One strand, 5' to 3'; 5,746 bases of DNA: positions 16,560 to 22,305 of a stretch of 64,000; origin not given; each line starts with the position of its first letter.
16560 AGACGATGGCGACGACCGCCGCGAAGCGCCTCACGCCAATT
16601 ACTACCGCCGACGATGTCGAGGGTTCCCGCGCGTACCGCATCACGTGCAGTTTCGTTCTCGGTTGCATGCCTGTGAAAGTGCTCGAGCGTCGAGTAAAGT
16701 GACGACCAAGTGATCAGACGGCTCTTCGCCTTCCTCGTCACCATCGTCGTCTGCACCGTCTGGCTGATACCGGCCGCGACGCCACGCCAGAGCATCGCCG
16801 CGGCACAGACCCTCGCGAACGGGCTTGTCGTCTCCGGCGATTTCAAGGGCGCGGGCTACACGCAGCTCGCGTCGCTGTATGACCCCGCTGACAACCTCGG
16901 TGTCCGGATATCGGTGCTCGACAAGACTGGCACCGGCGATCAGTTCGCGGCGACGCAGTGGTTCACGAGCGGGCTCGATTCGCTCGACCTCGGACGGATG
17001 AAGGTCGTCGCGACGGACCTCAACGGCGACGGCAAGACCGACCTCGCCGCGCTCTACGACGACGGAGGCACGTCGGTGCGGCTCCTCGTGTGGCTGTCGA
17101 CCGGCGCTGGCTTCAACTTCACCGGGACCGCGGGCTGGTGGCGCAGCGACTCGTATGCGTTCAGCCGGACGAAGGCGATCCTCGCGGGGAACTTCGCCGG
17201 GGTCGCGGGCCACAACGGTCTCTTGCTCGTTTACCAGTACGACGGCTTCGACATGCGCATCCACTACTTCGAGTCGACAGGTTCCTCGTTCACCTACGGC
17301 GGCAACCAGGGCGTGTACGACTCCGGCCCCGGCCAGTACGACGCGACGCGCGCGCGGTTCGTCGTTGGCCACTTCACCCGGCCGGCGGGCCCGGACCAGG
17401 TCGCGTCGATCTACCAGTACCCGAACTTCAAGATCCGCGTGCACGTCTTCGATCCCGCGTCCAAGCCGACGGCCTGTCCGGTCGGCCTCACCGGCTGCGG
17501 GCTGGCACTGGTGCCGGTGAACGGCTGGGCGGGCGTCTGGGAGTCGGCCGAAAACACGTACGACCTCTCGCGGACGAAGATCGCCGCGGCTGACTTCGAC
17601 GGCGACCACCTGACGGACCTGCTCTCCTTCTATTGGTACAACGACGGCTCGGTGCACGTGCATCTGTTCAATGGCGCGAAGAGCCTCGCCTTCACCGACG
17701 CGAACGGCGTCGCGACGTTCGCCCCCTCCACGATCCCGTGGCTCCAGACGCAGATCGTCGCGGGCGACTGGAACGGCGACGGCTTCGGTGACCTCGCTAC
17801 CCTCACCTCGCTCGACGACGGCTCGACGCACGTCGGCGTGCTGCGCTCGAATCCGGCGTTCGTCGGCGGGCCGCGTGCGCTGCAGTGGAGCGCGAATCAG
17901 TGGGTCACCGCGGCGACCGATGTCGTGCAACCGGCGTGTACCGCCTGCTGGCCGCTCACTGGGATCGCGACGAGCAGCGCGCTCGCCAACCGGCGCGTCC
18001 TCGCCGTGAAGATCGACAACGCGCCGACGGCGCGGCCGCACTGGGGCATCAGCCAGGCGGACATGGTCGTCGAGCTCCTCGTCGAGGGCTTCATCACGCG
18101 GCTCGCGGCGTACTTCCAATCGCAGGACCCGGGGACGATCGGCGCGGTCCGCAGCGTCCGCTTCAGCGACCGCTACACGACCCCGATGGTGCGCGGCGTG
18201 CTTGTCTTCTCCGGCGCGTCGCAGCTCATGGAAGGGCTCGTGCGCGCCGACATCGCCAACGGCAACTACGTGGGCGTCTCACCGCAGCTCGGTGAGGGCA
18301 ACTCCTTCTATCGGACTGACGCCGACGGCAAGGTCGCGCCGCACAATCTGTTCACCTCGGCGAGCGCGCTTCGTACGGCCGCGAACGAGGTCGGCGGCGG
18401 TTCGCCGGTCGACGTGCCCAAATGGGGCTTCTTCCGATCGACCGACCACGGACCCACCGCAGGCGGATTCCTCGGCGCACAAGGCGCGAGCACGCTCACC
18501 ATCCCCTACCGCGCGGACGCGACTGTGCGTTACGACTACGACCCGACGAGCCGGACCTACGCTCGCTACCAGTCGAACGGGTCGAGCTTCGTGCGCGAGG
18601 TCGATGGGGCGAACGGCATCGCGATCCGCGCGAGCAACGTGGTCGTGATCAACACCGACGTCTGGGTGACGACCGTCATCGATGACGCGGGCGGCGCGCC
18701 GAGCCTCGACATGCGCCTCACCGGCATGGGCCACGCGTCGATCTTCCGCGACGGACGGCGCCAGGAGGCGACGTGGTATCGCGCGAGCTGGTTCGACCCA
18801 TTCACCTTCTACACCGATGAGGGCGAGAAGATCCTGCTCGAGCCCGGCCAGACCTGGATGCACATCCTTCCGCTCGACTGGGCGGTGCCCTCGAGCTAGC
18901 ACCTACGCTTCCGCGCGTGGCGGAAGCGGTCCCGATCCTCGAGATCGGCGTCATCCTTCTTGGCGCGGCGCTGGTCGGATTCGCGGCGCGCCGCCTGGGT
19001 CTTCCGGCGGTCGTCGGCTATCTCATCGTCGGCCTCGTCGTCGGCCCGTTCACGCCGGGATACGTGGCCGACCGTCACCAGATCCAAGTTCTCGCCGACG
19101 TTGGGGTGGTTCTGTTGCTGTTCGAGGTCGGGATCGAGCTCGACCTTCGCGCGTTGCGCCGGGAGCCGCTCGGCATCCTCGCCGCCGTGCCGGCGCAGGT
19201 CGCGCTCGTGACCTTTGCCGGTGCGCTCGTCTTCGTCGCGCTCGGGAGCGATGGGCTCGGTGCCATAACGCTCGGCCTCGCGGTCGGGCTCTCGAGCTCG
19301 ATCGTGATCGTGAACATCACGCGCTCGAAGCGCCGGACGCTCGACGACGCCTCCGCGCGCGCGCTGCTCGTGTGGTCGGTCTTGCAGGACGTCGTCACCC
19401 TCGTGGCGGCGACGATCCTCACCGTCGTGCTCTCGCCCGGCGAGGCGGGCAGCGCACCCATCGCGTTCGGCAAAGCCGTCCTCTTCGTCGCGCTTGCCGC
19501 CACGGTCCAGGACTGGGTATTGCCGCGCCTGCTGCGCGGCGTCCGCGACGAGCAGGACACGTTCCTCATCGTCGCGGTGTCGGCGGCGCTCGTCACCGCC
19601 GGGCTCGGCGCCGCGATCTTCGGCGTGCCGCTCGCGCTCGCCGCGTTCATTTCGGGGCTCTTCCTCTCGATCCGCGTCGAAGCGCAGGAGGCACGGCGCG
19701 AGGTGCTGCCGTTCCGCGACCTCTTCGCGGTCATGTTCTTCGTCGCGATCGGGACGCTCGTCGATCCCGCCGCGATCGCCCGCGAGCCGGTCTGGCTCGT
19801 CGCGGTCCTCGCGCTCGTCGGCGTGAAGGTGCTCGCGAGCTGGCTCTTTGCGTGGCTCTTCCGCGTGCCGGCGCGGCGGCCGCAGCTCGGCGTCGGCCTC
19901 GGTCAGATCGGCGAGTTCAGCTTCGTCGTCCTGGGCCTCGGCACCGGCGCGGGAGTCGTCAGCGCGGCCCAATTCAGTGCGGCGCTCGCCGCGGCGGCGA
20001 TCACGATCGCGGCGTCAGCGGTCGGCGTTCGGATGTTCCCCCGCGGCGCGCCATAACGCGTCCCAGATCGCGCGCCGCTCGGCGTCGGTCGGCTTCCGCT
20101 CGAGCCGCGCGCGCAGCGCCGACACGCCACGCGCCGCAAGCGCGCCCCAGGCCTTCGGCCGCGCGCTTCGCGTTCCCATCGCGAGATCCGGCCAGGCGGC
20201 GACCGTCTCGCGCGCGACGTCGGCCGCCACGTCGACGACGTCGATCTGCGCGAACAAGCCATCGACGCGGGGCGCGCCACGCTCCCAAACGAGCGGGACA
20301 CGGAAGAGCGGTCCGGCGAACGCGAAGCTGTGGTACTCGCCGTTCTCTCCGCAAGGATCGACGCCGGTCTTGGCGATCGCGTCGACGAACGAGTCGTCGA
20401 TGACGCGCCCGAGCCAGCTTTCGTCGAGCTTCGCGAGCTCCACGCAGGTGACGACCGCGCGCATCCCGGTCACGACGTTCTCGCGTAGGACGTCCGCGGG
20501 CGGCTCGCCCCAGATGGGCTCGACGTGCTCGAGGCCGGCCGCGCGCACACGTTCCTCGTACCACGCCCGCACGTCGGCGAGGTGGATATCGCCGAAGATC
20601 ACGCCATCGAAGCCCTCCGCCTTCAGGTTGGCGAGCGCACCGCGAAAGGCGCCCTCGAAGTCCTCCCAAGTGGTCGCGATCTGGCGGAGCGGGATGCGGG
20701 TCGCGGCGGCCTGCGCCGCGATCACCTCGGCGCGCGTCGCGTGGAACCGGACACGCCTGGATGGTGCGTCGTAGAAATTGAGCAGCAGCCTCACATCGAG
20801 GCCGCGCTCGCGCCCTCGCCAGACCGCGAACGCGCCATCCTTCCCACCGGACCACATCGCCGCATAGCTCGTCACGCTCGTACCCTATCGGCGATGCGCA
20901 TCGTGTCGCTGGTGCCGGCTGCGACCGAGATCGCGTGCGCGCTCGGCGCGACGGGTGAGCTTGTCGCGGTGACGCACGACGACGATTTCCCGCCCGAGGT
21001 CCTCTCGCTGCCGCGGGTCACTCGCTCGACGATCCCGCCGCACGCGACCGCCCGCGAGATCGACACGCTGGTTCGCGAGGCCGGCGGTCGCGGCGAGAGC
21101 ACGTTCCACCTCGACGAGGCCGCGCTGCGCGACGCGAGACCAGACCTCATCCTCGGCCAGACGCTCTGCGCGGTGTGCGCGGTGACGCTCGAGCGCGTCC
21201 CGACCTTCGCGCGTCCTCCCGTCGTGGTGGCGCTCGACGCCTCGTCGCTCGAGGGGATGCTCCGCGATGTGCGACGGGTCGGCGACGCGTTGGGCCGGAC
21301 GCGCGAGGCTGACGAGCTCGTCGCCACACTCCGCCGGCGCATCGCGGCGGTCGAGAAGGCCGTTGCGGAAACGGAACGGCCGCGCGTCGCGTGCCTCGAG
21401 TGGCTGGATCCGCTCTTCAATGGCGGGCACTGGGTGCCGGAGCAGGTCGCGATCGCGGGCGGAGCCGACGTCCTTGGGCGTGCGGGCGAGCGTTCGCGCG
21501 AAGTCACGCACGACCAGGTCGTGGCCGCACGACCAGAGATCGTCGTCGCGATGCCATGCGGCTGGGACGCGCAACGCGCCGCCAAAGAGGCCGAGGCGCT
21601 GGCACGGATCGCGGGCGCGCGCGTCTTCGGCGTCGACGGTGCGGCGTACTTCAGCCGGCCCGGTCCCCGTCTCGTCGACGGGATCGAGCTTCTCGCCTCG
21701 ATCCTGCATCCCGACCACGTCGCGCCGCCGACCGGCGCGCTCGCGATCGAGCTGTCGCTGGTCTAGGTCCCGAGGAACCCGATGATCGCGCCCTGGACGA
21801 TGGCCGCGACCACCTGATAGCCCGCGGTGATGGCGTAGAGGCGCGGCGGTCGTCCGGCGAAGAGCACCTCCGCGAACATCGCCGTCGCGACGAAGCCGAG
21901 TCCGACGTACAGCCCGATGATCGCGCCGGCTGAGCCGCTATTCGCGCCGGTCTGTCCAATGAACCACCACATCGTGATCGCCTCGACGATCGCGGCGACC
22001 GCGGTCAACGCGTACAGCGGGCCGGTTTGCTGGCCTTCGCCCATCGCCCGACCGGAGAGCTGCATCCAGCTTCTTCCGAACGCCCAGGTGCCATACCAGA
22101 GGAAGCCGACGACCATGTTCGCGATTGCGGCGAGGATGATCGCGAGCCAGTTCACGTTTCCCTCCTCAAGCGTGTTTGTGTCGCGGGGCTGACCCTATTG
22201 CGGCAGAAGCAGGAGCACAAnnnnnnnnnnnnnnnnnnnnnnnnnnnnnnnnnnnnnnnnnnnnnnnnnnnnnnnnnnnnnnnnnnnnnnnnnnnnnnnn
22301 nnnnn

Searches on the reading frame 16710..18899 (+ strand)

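Call 10: search_protein_families(library=pfam, proteins=[window:16710-18899:+], max_evalue=0.001)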
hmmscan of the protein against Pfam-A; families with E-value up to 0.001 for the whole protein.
window:16710-18899:+ (729 aa): 4 families
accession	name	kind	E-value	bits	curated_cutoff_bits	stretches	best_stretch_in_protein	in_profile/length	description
PF11258.13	DUF3048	-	2.3e-34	119.1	25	1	416-560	1-144/148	Protein of unknown function (DUF3048) N-terminal domain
PF17479.7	DUF3048_C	-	1.5e-22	80.6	25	1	597-716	2-113/114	Protein of unknown function (DUF3048) C-terminal domain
PF13517.12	FG-GAP_3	-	5e-10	40.3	26.9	1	295-363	1-60/61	FG-GAP-like repeat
PF01839.29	FG-GAP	-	1.6e-09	37.9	22.1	0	99-114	5-20/37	FG-GAP repeat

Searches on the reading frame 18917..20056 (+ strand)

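Call 10: search_protein_families(library=pfam, proteins=[window:18917-20056:+], max_evalue=0.001)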
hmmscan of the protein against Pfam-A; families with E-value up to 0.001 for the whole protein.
window:18917-20056:+ (379 aa): 1 family
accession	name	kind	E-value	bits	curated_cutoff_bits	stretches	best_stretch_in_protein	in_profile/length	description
PF00999.27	Na_H_Exchanger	-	5.1e-44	151.1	26.2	1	16-365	3-363/375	Sodium/hydrogen exchanger, transmembrane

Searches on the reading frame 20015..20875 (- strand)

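Call 10: search_protein_families(library=pfam, proteins=[window:20015-20875:-], max_evalue=0.001)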
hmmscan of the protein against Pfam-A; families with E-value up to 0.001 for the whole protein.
window:20015-20875:- (286 aa): 1 family
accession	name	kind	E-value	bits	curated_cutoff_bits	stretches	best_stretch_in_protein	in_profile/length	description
PF01902.24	Diphthami_syn_2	-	1.1e-37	130.1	23.2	1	5-193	4-194/219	Diphthamide synthase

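Call 42: search_protein_families(library=ncbifam, proteins=[window:20015-20875:-], max_evalue=0.001)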
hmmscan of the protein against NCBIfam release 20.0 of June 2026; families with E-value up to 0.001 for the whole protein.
window:20015-20875:- (286 aa): 3 families
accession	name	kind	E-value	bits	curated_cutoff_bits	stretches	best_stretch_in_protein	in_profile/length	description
TIGR03679.1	Dph6_archaeal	equivalog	5e-30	104.4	197.3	1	6-211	2-213/218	diphthine--ammonia ligase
NF052346.1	PAB0415_fam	hypoth_equivalog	2.9e-21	76.2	250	1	6-193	2-185/205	PAB0415 family putative ATP pyrophosphatase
NF052347.1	TTX_0299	hypoth_equivalog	4.2e-19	68.9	250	1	6-199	2-186/200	TTX_0299 family putative ATP pyrophosphatase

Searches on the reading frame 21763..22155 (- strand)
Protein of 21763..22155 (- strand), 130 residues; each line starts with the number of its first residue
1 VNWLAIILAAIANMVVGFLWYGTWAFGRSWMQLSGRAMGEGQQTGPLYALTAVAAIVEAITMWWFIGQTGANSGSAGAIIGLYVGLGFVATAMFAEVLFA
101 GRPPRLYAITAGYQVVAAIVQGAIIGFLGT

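Call 10: search_protein_families(library=pfam, proteins=[window:21763-22155:-], max_evalue=0.001)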
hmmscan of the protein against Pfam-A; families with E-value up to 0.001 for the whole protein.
window:21763-22155:- (130 aa): 1 family
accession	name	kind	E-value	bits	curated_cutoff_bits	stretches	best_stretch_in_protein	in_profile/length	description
PF08570.15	DUF1761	-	1.8e-26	93.3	31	1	4-126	1-123/123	Protein of unknown function (DUF1761)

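Call 42: search_protein_families(library=ncbifam, proteins=[window:21763-22155:-], max_evalue=0.001)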
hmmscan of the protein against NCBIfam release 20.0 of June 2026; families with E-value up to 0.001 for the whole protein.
window:21763-22155:- (130 aa): 0 families
